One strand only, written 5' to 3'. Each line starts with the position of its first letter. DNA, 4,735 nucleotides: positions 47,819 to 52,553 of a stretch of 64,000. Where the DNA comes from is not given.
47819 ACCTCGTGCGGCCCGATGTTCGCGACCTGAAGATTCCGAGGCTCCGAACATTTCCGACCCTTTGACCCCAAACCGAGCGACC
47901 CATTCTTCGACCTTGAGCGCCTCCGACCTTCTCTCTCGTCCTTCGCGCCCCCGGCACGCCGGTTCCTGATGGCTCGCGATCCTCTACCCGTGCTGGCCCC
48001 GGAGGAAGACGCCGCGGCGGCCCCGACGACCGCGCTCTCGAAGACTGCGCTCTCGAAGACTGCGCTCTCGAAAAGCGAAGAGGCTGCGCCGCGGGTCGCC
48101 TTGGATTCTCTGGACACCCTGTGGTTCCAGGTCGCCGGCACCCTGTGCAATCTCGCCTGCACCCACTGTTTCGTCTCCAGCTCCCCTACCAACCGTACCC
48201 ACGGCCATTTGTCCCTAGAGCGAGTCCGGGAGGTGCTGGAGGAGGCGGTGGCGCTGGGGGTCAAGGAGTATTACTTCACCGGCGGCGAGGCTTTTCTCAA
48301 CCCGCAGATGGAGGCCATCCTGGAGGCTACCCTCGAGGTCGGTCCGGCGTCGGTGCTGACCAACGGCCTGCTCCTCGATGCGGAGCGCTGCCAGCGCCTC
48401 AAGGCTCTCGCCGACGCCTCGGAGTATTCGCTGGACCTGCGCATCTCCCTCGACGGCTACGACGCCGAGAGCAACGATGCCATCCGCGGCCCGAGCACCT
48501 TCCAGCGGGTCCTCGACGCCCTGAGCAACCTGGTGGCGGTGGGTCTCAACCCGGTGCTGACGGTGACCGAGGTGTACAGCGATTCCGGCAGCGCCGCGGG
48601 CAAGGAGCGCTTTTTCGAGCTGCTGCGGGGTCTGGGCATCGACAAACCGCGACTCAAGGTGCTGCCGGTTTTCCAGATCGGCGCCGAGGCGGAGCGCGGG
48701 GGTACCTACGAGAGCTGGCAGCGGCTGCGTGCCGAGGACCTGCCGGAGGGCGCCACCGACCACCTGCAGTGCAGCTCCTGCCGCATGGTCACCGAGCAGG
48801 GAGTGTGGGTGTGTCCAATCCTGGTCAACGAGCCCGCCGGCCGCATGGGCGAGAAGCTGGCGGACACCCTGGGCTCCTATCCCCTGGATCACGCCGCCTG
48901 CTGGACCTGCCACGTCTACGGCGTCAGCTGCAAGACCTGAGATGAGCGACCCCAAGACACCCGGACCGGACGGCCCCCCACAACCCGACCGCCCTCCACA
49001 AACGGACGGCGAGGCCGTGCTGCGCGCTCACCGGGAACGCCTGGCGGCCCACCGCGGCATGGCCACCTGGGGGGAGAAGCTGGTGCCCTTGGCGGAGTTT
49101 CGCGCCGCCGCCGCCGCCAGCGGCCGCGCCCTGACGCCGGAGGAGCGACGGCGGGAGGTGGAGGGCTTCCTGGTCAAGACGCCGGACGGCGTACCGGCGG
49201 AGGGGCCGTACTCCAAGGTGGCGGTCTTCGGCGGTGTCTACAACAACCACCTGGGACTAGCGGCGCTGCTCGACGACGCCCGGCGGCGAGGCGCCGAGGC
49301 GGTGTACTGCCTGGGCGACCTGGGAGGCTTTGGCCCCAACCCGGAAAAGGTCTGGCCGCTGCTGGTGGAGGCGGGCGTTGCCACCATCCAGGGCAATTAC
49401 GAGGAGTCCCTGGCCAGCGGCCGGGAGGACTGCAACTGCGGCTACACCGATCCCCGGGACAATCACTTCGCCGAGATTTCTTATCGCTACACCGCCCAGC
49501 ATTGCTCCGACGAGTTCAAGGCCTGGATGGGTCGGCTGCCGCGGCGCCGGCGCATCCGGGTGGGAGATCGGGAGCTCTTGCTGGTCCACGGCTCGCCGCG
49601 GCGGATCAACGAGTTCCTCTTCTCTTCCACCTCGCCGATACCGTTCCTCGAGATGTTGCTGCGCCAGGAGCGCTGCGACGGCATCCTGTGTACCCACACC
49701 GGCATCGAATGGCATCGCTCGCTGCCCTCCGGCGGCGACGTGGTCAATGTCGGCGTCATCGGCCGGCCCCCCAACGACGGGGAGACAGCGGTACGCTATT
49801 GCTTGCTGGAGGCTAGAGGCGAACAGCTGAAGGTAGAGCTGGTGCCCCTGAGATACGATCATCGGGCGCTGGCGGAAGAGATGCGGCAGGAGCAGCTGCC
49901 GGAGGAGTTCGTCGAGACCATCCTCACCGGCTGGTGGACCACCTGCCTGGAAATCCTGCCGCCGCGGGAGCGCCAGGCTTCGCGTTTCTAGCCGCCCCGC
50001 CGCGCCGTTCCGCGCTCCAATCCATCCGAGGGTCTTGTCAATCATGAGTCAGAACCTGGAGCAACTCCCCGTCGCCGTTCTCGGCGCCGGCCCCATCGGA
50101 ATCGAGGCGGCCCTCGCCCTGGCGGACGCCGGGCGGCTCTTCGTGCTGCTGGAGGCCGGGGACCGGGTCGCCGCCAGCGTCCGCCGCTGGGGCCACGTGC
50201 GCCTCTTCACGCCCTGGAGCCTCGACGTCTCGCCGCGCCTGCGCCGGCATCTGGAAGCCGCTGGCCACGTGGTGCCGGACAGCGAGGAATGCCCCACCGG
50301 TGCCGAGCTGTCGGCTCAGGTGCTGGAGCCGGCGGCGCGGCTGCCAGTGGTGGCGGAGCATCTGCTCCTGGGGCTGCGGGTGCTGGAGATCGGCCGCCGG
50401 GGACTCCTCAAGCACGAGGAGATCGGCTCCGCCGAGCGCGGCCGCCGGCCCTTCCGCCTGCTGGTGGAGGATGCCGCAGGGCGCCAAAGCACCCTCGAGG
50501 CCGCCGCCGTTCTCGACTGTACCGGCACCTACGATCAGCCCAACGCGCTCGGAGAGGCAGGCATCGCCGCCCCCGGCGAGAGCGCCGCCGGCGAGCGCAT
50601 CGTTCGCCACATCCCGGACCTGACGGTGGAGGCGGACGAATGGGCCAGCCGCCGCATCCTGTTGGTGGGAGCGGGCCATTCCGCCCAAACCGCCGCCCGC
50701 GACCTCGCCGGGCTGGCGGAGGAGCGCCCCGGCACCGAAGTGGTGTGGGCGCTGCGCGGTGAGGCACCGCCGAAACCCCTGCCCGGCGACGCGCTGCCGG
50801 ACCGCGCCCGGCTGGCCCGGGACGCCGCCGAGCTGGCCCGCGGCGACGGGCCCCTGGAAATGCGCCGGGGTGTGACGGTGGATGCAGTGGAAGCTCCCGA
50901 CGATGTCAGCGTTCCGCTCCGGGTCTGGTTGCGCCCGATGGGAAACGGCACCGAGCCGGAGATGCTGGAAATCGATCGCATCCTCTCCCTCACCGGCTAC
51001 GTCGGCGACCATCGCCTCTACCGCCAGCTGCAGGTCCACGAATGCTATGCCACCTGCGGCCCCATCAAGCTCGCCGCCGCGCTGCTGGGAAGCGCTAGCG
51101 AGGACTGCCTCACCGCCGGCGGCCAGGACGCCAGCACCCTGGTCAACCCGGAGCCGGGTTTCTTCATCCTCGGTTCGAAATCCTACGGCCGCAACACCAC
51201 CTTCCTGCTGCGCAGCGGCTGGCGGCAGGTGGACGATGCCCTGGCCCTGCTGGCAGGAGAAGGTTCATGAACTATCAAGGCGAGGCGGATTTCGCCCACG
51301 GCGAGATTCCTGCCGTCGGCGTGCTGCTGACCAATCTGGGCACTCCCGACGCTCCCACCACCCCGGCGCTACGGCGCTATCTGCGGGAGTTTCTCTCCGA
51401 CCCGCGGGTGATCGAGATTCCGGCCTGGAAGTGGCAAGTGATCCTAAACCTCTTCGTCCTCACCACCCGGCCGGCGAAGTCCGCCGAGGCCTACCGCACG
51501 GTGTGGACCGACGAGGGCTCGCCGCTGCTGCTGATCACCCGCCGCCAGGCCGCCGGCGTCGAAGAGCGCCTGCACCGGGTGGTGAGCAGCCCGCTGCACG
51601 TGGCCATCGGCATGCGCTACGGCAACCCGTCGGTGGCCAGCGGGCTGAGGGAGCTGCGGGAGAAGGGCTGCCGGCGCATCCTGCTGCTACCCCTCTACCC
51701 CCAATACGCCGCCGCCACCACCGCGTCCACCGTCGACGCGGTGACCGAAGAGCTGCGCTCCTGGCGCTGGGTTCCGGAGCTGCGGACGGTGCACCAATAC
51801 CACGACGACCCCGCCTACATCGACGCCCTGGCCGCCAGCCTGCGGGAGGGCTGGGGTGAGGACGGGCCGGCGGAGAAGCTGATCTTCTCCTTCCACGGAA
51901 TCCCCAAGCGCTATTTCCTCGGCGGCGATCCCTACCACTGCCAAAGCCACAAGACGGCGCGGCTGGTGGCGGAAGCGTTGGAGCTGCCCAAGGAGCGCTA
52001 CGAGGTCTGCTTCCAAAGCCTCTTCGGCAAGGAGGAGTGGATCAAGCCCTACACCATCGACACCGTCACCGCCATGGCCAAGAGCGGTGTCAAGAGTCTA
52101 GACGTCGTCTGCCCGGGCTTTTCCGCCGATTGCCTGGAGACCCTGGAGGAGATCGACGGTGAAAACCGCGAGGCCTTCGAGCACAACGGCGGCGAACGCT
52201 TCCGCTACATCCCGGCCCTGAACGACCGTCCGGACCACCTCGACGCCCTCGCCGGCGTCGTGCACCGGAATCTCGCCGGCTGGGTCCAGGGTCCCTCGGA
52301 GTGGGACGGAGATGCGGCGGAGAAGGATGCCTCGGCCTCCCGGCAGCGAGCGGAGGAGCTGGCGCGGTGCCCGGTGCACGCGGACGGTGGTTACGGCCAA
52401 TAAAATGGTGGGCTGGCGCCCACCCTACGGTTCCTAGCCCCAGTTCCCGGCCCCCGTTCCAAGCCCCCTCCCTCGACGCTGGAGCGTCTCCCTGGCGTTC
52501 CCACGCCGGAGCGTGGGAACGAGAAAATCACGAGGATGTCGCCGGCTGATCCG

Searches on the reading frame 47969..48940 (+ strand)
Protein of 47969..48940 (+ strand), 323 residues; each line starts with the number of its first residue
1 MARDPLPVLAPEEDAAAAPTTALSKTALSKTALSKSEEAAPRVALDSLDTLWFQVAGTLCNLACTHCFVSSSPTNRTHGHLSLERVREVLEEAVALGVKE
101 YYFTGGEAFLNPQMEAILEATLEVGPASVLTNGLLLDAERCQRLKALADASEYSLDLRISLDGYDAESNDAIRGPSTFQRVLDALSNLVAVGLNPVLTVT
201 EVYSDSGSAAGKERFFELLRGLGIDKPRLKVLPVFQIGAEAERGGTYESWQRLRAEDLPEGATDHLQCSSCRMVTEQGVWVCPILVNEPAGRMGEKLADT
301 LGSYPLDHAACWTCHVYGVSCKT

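Call 32: search_protein_families(library=pfam, proteins=[window:47969-48940:+], max_evalue=0.001)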
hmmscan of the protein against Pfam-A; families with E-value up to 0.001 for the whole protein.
window:47969-48940:+ (323 aa): 1 family
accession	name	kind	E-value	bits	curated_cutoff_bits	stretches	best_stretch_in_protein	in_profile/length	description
PF04055.27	Radical_SAM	-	2e-21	77.3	29.5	1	58-198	5-144/166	Radical SAM superfamily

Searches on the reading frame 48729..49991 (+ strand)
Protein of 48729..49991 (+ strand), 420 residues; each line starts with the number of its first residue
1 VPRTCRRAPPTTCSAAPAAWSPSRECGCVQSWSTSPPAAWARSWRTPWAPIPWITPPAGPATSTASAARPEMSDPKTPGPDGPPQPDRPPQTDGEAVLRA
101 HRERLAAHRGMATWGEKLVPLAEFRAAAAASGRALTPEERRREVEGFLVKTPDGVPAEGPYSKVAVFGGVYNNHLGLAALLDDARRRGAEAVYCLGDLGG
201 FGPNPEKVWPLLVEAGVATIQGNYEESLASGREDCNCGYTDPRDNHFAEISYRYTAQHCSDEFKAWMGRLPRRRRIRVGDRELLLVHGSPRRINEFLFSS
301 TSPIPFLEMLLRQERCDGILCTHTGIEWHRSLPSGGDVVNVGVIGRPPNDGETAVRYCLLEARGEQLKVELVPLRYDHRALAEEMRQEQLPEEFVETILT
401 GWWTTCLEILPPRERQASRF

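Call 32: search_protein_families(library=pfam, proteins=[window:48729-49991:+], max_evalue=0.001)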
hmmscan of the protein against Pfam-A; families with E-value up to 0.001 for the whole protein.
window:48729-49991:+ (420 aa): 1 family
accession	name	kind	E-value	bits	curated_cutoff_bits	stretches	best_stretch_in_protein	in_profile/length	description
PF12850.12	Metallophos_2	-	1.6e-06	28.6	27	1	173-361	12-150/154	Calcineurin-like phosphoesterase superfamily domain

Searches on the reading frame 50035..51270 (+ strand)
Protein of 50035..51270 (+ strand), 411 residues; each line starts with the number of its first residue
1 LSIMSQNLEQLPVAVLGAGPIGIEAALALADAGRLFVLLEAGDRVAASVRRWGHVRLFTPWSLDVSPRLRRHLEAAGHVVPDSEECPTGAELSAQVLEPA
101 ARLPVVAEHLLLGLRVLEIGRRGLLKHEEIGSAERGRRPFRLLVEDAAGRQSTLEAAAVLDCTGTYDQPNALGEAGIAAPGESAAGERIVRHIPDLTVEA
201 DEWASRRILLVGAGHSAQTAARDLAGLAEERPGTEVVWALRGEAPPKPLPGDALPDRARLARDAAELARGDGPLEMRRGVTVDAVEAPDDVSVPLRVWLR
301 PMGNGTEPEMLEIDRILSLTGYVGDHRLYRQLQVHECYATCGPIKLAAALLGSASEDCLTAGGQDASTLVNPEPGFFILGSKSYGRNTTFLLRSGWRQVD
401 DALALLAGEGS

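Call 32: search_protein_families(library=pfam, proteins=[window:50035-51270:+], max_evalue=0.001)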
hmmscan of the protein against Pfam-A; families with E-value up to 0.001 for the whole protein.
window:50035-51270:+ (411 aa): 3 families
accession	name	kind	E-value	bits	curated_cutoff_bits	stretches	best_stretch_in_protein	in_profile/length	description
PF07992.20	Pyr_redox_2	-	3e-09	37.2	26.1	1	8-46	138-178/291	Pyridine nucleotide-disulphide oxidoreductase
PF13738.12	Pyr_redox_3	-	4.6e-09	36.4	30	1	15-60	2-48/305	Pyridine nucleotide-disulphide oxidoreductase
PF12831.13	FAD_oxidored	-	0.00068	19.5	27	0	13-164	2-145/416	FAD dependent oxidoreductase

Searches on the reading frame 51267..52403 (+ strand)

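Call 32: search_protein_families(library=pfam, proteins=[window:51267-52403:+], max_evalue=0.001)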
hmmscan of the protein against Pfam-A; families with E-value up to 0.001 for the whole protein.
window:51267-52403:+ (378 aa): 1 family
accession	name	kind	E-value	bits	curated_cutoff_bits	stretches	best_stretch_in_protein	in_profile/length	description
PF00762.24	Ferrochelatase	-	1.1e-115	386.5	27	1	17-335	2-316/317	Ferrochelatase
